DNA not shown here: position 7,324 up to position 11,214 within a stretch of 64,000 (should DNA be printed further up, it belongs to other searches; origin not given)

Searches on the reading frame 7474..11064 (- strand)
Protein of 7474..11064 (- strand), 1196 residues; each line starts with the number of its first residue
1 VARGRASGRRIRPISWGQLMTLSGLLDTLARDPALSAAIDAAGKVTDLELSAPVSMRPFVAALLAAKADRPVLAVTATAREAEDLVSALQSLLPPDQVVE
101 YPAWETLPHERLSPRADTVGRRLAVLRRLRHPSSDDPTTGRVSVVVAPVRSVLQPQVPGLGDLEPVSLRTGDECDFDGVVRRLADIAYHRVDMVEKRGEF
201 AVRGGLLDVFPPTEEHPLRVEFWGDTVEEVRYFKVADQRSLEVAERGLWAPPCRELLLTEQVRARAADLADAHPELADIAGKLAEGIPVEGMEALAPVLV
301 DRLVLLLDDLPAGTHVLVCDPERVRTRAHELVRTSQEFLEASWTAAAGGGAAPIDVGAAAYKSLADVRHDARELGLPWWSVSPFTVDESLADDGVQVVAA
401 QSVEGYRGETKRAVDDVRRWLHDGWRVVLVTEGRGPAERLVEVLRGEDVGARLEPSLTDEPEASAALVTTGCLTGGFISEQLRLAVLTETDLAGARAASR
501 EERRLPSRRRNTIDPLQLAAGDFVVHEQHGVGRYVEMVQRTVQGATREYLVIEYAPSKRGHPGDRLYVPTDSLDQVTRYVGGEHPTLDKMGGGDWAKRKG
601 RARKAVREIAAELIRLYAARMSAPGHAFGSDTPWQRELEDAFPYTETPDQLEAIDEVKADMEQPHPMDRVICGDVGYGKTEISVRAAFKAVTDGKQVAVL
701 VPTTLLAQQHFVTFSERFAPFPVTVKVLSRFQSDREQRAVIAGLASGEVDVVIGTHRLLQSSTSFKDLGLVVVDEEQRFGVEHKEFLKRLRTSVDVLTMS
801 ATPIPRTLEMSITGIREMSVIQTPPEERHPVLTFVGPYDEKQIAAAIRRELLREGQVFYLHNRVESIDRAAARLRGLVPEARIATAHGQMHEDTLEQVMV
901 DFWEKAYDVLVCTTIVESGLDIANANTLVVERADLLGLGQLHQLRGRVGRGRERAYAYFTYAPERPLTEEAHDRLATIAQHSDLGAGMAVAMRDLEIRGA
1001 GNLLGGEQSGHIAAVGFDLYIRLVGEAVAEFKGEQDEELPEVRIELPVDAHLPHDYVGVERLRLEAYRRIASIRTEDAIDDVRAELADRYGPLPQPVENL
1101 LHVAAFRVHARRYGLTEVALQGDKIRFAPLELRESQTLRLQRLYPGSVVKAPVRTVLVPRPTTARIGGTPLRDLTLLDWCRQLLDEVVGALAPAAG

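Call 94: search_protein_families(library=pfam, proteins=[window:7474-11064:-], max_evalue=0.00001)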
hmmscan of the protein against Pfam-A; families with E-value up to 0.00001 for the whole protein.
window:7474-11064:- (1196 aa): 6 families
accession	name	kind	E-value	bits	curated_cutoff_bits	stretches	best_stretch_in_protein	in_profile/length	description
PF00270.35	DEAD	-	3.8e-25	89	26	1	647-809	1-165/167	DEAD/DEAH box helicase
PF03461.20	TRCF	-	9.3e-25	87.3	25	1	1046-1128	1-83/95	TRCF domain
PF17757.6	UvrB_inter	-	1.6e-22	79.9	22.9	1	166-245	1-81/91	UvrB interaction domain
PF02559.22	CarD_TRCF_RID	-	1.2e-19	70.6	23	1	519-580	2-57/57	CarD-like/TRCF RID domain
PF00271.37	Helicase_C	-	2.5e-16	60.3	23.5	1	850-950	9-108/110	Helicase conserved C-terminal domain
PF04851.21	ResIII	-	9.6e-07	29.3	22.5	1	647-803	5-162/164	Type III restriction enzyme, res subunit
